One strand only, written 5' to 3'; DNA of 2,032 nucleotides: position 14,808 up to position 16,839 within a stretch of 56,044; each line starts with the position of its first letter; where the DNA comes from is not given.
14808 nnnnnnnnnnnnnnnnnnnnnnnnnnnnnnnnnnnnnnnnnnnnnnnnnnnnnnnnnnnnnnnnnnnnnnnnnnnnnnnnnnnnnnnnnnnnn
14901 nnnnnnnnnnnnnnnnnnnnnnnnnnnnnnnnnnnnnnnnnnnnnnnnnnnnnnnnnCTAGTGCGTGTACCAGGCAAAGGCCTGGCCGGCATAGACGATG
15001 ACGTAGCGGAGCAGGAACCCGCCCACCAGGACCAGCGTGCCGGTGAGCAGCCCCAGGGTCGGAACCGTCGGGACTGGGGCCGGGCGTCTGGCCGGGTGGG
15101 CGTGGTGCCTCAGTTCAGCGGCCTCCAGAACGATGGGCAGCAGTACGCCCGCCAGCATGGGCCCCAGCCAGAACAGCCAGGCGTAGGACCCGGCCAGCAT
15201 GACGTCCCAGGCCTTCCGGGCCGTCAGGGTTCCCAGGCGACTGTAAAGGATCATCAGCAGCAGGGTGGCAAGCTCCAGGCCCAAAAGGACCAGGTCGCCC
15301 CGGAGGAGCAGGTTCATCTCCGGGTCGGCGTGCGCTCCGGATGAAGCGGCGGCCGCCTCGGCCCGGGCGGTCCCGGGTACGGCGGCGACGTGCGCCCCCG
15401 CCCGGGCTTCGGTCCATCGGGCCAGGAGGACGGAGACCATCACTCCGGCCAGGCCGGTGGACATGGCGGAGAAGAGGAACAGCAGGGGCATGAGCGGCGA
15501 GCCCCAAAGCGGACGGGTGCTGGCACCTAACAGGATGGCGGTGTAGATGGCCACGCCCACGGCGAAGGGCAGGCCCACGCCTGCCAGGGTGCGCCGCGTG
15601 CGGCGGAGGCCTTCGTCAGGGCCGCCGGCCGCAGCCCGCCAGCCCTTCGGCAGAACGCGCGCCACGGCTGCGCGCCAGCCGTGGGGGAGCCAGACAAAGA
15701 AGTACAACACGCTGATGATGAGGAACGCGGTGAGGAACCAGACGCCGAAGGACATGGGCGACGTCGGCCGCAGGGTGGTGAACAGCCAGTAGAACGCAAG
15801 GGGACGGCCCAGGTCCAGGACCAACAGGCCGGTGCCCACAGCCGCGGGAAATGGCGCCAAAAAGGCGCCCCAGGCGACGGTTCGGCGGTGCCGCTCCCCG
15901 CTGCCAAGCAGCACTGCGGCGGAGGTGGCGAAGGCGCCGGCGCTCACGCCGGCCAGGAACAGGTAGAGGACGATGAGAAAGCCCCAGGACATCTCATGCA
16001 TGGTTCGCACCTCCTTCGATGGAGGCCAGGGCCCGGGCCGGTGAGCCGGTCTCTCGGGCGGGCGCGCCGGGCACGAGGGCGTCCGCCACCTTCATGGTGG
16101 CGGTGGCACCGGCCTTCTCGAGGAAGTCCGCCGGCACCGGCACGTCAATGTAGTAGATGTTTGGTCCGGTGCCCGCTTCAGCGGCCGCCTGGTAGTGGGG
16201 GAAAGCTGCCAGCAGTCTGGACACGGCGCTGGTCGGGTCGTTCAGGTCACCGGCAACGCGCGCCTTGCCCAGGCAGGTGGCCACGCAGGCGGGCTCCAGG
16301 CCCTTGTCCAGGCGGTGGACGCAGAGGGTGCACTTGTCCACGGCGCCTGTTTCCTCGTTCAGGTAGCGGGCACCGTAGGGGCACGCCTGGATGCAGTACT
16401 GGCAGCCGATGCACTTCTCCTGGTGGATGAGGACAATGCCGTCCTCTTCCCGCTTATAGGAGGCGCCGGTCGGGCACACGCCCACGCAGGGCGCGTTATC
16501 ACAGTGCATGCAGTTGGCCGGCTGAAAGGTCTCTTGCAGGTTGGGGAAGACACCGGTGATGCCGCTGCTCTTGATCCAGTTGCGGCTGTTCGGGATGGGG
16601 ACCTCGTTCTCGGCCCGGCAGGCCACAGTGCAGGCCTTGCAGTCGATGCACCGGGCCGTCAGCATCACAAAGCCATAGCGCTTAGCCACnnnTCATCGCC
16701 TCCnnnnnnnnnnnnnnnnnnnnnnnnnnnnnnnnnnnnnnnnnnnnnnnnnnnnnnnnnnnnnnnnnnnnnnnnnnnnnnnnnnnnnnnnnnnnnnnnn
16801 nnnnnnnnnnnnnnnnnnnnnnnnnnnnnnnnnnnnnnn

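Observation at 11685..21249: Nine-gene operon fusing a Psr/Phs-type molybdoenzyme, a Rieske/cytochrome b complex, two multiheme cytochromes c and a split YeeE/YedE permease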

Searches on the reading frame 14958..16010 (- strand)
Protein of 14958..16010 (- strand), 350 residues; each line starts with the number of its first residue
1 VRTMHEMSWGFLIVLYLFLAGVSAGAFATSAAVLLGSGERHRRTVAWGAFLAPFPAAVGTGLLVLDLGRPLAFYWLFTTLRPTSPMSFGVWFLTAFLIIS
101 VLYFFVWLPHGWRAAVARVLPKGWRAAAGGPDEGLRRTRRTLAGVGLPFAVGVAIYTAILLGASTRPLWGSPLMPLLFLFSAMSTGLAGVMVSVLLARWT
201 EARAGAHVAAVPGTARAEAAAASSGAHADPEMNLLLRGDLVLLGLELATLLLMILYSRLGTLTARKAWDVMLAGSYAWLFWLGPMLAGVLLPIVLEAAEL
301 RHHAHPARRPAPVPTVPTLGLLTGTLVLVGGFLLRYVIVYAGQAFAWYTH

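Call 3: search_protein_families(library=pfam, proteins=[window:14958-16010:-], max_evalue=0.01)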
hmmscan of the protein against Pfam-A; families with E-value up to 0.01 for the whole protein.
window:14958-16010:- (350 aa): 3 families
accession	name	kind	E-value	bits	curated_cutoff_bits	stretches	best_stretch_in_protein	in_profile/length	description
PF03916.19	NrfD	-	1.1e-42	147.2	25.8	2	5-199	7-200/313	Polysulphide reductase, NrfD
PF14589.11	NrfD_2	-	3.5e-12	47.1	27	3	152-210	130-187/281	Polysulfide reductase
PF11947.13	DUF3464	-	0.00071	19.8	25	1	137-206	58-127/149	Photosynthesis affected mutant 68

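Call 6: search_protein_families(library=ncbifam, proteins=[window:14958-16010:-], max_evalue=0.001)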
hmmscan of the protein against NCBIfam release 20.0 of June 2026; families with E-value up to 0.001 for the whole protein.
window:14958-16010:- (350 aa): 4 families
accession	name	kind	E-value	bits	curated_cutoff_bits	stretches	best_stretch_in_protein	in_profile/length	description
TIGR03148.1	cyt_nit_nrfD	equivalog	3.8e-29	102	347.6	2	5-201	6-204/316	cytochrome c nitrite reductase subunit NrfD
NF045798.1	DsrP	equivalog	1.6e-10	41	350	1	5-108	45-144/346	sulfate reduction electron transfer complex DsrMKJOP subunit DsrP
NF011568.0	PRK14992.1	equivalog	7e-05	22.4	314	1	5-191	15-183/341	tetrathionate reductase subunit TtrC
NF045714.1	sulf_resp_HmcC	equivalog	0.00013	21.3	550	0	5-197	35-218/376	sulfate respiration complex protein HmcC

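Call 90: search_solved_structures(query=window:14958-16001:-, max_evalue=0.001, show_alignments=1)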
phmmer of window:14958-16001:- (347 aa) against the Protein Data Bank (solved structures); distinct sequences matched with E-value up to 0.001: 0.

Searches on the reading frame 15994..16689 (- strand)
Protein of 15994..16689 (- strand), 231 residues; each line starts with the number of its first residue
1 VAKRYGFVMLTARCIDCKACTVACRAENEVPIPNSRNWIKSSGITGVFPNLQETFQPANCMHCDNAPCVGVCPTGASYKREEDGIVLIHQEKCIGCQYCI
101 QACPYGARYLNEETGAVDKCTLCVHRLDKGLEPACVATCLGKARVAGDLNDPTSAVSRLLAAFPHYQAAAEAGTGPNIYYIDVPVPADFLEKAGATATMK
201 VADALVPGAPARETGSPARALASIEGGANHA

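Call 3: search_protein_families(library=pfam, proteins=[window:15994-16689:-], max_evalue=0.01)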
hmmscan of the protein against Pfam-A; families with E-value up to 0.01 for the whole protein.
window:15994-16689:- (231 aa): 13 families
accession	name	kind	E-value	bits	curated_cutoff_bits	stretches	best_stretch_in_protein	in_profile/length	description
PF13247.11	Fer4_11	-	1.3e-29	102.7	26.2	1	54-148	4-99/100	4Fe-4S dicluster domain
PF12838.12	Fer4_7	-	2.3e-13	50.8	27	3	13-76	1-52/52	4Fe-4S dicluster domain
PF13237.11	Fer4_10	-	2e-11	44.1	25.5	1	56-104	5-53/53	4Fe-4S dicluster domain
PF13187.11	Fer4_9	-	3.1e-09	37.2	27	2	59-107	1-51/52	4Fe-4S dicluster domain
PF12797.12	Fer4_2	-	1.6e-08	34.4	24.5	2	85-105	2-22/22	4Fe-4S binding domain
PF00037.32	Fer4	-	6.2e-08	32.6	21.1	1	88-108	3-23/24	4Fe-4S binding domain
PF12837.12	Fer4_6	-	6.6e-06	26.3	25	1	88-107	4-23/24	4Fe-4S binding domain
PF25160.1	LdpA_Fe-S-bd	-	0.00033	20.8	27.6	1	65-106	6-41/49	LdpA Fe-S cluster-binding domain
PF14697.11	Fer4_21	-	0.001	19.6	35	1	57-105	5-53/59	4Fe-4S dicluster domain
PF12800.12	Fer4_4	-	0.0013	19.3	24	1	91-106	2-17/17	4Fe-4S binding domain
PF13183.11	Fer4_8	-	0.0015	19.5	27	0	91-110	3-22/68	4Fe-4S dicluster domain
PF12798.12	Fer4_3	-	0.0078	17.4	27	1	93-107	1-15/15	4Fe-4S binding domain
PF13534.11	Fer4_17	-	0.0092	17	22.2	0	92-122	1-31/61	4Fe-4S dicluster domain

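Call 6: search_protein_families(library=ncbifam, proteins=[window:15994-16689:-], max_evalue=0.001)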
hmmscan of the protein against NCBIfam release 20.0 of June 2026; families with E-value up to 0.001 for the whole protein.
window:15994-16689:- (231 aa): 48 families (the best 25 are shown)
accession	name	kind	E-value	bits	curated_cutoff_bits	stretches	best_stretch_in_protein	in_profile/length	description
TIGR03149.1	cyt_nit_nrfC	equivalog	3.3e-56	190.2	377.6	1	2-182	36-217/225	cytochrome c nitrite reductase Fe-S protein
NF011569.0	PRK14993.1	equivalog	5e-56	189.9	416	1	2-182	41-223/244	tetrathionate reductase subunit TtrB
NF045797.1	DsrO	equivalog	2.1e-54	184.5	200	1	2-181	41-234/235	sulfate reduction electron transfer complex DsrMKJOP subunit DsrO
NF041715.1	arsenate_red_ArrB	equivalog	2.1e-49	168.2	450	2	4-114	2-110/233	arsenate respiratory reductase iron-sulfur subunit ArrB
TIGR03478.1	DMSO_red_II_bet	subfamily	5.5e-42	143.8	480.7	1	35-201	107-273/321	DMSO reductase family type II enzyme, iron-sulfur subunit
TIGR02951.1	DMSO_dmsB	equivalog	4.3e-39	134.1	214.1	1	4-150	1-154/161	DMSO/selenate family reductase complex B subunit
NF042979.1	EthbenzDh_ebdB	equivalog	1.2e-36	126.4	740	1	37-196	131-290/354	ethylbenzene dehydrogenase subunit beta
NF041782.1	mnquin_red_QrcC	equivalog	3.1e-29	102.3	400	1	5-111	1-119/239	menaquinone reductase iron-sulfur cluster-binding subunit QrcC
TIGR01660.1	narH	equivalog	5.8e-29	100.9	524.05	1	44-149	167-272/492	nitrate reductase subunit beta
NF038355.1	FDH3_beta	equivalog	1.2e-27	97.1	240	1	6-124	4-122/180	formate dehydrogenase FDH3 subunit beta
NF008134.0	PRK10882.1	equivalog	2.8e-24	85.8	263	1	10-165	44-224/329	hydrogenase 2 operon protein HybA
NF045715.1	sulf_resp_HmcB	equivalog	6.5e-22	78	420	1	52-154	99-203/307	sulfate respiration complex iron-sulfur protein HmcB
TIGR01582.1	FDH-beta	equivalog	7.9e-22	77.7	334.7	1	57-151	90-184/283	formate dehydrogenase subunit beta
NF009408.0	PRK12769.1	equivalog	7.2e-19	67.3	1003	1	9-143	6-141/659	formate-dependent uric acid utilization protein AegA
NF007658.0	PRK10330.1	equivalog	1.1e-17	64.1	260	1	59-150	57-158/181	electron transport protein HydN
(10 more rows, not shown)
